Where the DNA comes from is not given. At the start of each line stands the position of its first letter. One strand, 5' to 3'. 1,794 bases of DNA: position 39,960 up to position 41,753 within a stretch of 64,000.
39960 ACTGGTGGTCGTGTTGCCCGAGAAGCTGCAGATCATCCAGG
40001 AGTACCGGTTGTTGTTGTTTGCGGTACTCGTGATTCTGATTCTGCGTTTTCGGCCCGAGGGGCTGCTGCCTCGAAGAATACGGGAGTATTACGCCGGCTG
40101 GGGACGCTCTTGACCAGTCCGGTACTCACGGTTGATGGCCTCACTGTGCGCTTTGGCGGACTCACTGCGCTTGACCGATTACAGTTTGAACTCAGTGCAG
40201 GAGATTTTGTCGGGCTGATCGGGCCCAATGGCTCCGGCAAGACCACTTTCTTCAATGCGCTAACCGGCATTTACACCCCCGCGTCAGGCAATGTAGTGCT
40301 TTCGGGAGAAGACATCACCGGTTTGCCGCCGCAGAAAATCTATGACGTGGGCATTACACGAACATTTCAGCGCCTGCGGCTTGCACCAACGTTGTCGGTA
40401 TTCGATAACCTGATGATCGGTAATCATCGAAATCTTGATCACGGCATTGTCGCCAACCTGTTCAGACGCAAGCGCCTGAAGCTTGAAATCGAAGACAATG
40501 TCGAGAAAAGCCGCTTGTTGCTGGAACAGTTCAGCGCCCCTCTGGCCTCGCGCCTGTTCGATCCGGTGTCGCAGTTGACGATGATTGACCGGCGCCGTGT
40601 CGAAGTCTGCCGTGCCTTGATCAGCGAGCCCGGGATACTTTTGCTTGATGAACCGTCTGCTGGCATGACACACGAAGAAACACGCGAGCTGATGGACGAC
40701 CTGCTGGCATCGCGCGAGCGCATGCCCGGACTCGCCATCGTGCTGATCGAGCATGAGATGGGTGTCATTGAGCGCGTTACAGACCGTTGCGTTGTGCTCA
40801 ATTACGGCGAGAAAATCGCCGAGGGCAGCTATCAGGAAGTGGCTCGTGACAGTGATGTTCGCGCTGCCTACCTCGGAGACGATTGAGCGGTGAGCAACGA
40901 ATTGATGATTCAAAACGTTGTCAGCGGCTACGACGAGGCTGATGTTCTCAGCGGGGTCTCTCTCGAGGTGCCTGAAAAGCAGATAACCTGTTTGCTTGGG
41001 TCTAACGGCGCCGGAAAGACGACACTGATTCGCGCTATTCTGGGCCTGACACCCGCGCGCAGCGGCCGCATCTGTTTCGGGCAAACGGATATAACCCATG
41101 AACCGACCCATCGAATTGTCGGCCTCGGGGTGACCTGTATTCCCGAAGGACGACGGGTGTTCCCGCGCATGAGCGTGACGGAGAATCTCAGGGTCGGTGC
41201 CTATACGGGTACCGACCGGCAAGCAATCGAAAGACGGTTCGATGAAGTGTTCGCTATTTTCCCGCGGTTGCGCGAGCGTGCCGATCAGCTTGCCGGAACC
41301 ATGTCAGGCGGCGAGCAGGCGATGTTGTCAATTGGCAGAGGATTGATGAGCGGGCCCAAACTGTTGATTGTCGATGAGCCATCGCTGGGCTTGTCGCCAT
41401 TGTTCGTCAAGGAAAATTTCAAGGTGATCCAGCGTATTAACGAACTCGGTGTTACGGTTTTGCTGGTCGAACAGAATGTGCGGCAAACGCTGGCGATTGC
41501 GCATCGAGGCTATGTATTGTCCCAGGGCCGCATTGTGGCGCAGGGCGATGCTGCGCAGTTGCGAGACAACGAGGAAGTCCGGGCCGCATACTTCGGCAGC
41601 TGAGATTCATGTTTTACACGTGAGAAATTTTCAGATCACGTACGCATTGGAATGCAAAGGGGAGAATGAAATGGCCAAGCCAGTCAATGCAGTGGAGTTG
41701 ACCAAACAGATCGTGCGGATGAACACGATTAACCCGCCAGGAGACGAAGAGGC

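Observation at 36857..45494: Tightly coupled operon of Liv-type ABC importer, M20 amidohydrolase, fused MdcDE-like decarboxylase and MatB: candidate malonyl-conjugate utilisation system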

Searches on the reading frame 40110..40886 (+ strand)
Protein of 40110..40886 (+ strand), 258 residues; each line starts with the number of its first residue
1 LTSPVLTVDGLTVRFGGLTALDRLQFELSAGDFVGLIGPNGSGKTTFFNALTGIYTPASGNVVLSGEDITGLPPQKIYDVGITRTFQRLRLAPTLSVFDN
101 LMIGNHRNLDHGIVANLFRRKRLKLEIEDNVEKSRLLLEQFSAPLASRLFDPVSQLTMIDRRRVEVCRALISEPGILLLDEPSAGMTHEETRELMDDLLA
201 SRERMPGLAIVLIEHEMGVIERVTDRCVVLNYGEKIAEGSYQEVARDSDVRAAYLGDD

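Call 4: search_protein_families(library=pfam, proteins=[window:40110-40886:+])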
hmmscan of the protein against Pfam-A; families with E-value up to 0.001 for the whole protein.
window:40110-40886:+ (258 aa): 5 families
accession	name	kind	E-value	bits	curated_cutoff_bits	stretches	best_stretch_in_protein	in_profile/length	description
PF00005.33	ABC_tran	-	7.2e-25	88.6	25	1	21-183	1-136/137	ABC transporter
PF12399.14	BCA_ABC_TP_C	-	5.8e-09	35.8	25.5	1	234-258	1-25/27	Branched-chain amino acid ATP-binding cassette transporter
PF13304.12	AAA_21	-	2.2e-05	25.1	27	1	33-53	1-21/304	AAA domain, putative AbiEii toxin, Type IV TA system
PF13476.12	AAA_23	-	0.00013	23.1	27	1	23-53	12-41/201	AAA domain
PF13555.12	AAA_29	-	0.00041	20.5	27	1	25-59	16-50/61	P-loop containing region of AAA domain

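Call 5: search_protein_families(library=ncbifam, proteins=[window:40110-40886:+])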
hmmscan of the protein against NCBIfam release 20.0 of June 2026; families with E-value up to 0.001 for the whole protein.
window:40110-40886:+ (258 aa): 182 families (the best 25 are shown)
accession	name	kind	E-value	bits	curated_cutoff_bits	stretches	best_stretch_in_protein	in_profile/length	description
NF008449.1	PRK11300.1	equivalog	5.3e-66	222.5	362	1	1-257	1-254/255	high-affinity branched-chain amino acid ABC transporter ATP-binding protein LivG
TIGR03411.1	urea_trans_UrtD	equivalog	1.8e-49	168.6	304.1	1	5-256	2-241/242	urea ABC transporter ATP-binding protein UrtD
TIGR03864.1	PQQ_ABC_ATP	hypoth_equivalog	3e-35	121.8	302.25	1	6-250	2-225/236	ABC transporter, ATP-binding subunit, PQQ-dependent alcohol dehydrogenase system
NF047930.1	ABC_ATP_B6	equivalog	2e-34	119.1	670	1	4-244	1-223/510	putative B6 ABC transporter ATP-binding protein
TIGR04406.1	LPS_export_lptB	equivalog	2.4e-34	118.7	240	1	6-258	2-236/239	LPS export ABC transporter ATP-binding protein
NF041861.1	YtfR_transport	equivalog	4.5e-33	114.4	850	1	5-248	1-228/492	galactofuranose ABC transporter, ATP-binding protein YtfR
NF008442.0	PRK11288.1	equivalog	1.2e-32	112.9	689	1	2-250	4-237/504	L-arabinose ABC transporter ATP-binding protein AraG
NF007253.0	PRK09700.1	equivalog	8.7e-32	110.4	772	1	1-251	1-239/510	D-allose ABC transporter ATP-binding protein AlsA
TIGR01188.1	drrA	subfamily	8.9e-31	107.3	312.45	1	14-246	2-213/302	daunorubicin resistance ABC transporter, ATP-binding protein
NF010069.0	PRK13549.1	equivalog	1.3e-30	106.4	699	1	2-248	2-234/513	xylose ABC transporter ATP-binding protein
NF010060.0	PRK13537.1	equivalog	4.8e-30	104.5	521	1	2-244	12-233/314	nodulation factor ABC transporter ATP-binding protein NodI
NF008144.0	PRK10895.1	equivalog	2.9e-29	102.2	381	1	6-258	4-238/241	LPS export ABC transporter ATP-binding protein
TIGR03258.1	PhnT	equivalog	3.5e-29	101.9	499.15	1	6-246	9-229/359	2-aminoethylphosphonate ABC transport system ATP-binding subunit PhnT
TIGR03410.1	urea_trans_UrtE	equivalog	9.2e-29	100.5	285.8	2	6-108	1-103/230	urea ABC transporter ATP-binding subunit UrtE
TIGR02633.1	xylG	equivalog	1.5e-28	99.5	723.65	1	6-247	2-231/500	D-xylose ABC transporter ATP-binding protein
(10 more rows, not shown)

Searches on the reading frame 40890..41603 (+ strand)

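Call 4: search_protein_families(library=pfam, proteins=[window:40890-41603:+])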
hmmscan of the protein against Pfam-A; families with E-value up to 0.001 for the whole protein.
window:40890-41603:+ (237 aa): 6 families
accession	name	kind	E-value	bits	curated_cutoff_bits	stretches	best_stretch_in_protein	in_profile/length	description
PF00005.33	ABC_tran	-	8e-28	98.2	25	1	20-165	1-136/137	ABC transporter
PF13304.12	AAA_21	-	8.3e-07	29.8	27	1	32-53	1-22/304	AAA domain, putative AbiEii toxin, Type IV TA system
PF13476.12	AAA_23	-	1.5e-05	26.1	27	1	25-51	15-40/201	AAA domain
PF12399.14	BCA_ABC_TP_C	-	2.9e-05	24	25.5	1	214-237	1-24/27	Branched-chain amino acid ATP-binding cassette transporter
PF13555.12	AAA_29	-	0.00032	20.8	27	1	22-53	14-45/61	P-loop containing region of AAA domain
PF02463.25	SMC_N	-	0.00076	19.4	40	0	29-58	23-55/220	RecF/RecN/SMC N terminal domain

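Call 5: search_protein_families(library=ncbifam, proteins=[window:40890-41603:+])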
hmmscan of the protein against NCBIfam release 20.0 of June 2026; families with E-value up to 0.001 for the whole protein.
window:40890-41603:+ (237 aa): 184 families (the best 25 are shown)
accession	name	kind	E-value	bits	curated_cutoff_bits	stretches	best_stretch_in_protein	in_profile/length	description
NF008626.0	PRK11614.1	equivalog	5.7e-72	242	441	1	5-236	6-236/237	high-affinity branched-chain amino acid ABC transporter ATP-binding protein LivF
TIGR03410.1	urea_trans_UrtE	equivalog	5.2e-61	206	285.8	1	5-231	1-225/230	urea ABC transporter ATP-binding subunit UrtE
TIGR04406.1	LPS_export_lptB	equivalog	6.8e-50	169.6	240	1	5-236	2-234/239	LPS export ABC transporter ATP-binding protein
NF008144.0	PRK10895.1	equivalog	3.1e-40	138.2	381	1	5-236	4-236/241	LPS export ABC transporter ATP-binding protein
TIGR03411.1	urea_trans_UrtD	equivalog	4.7e-37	127.9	304.1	1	5-236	3-241/242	urea ABC transporter ATP-binding protein UrtD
TIGR01188.1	drrA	subfamily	9.5e-37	126.9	312.45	1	14-226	3-213/302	daunorubicin resistance ABC transporter, ATP-binding protein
NF008449.1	PRK11300.1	equivalog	5.9e-34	117.5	362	2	126-236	142-253/255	high-affinity branched-chain amino acid ABC transporter ATP-binding protein LivG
TIGR03265.1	PhnT2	equivalog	2.6e-32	112.5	457.7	1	2-224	2-222/353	putative 2-aminoethylphosphonate ABC transporter ATP-binding protein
NF011967.0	PRK15439.1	equivalog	3e-31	108.4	586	1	5-232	12-235/510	autoinducer 2 ABC transporter ATP-binding protein LsrA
TIGR03864.1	PQQ_ABC_ATP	hypoth_equivalog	5e-30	104.7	302.25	1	5-230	2-225/236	ABC transporter, ATP-binding subunit, PQQ-dependent alcohol dehydrogenase system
NF047930.1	ABC_ATP_B6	equivalog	1.3e-29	103.2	670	1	21-229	19-228/510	putative B6 ABC transporter ATP-binding protein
NF040840.2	tungstate_WtpC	equivalog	2.2e-29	102.9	440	1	6-224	3-218/347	tungstate ABC transporter ATP-binding protein WtpC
NF010060.0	PRK13537.1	equivalog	2.2e-29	102.4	521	1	5-228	16-237/314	nodulation factor ABC transporter ATP-binding protein NodI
TIGR03740.1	galliderm_ABC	subfamily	2.4e-28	99.3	309.75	1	5-229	1-216/223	lantibiotic protection ABC transporter ATP-binding subunit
TIGR00972.1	3a0107s01c2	equivalog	7.7e-28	97.5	343.2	1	6-227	3-233/248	phosphate ABC transporter ATP-binding protein PstB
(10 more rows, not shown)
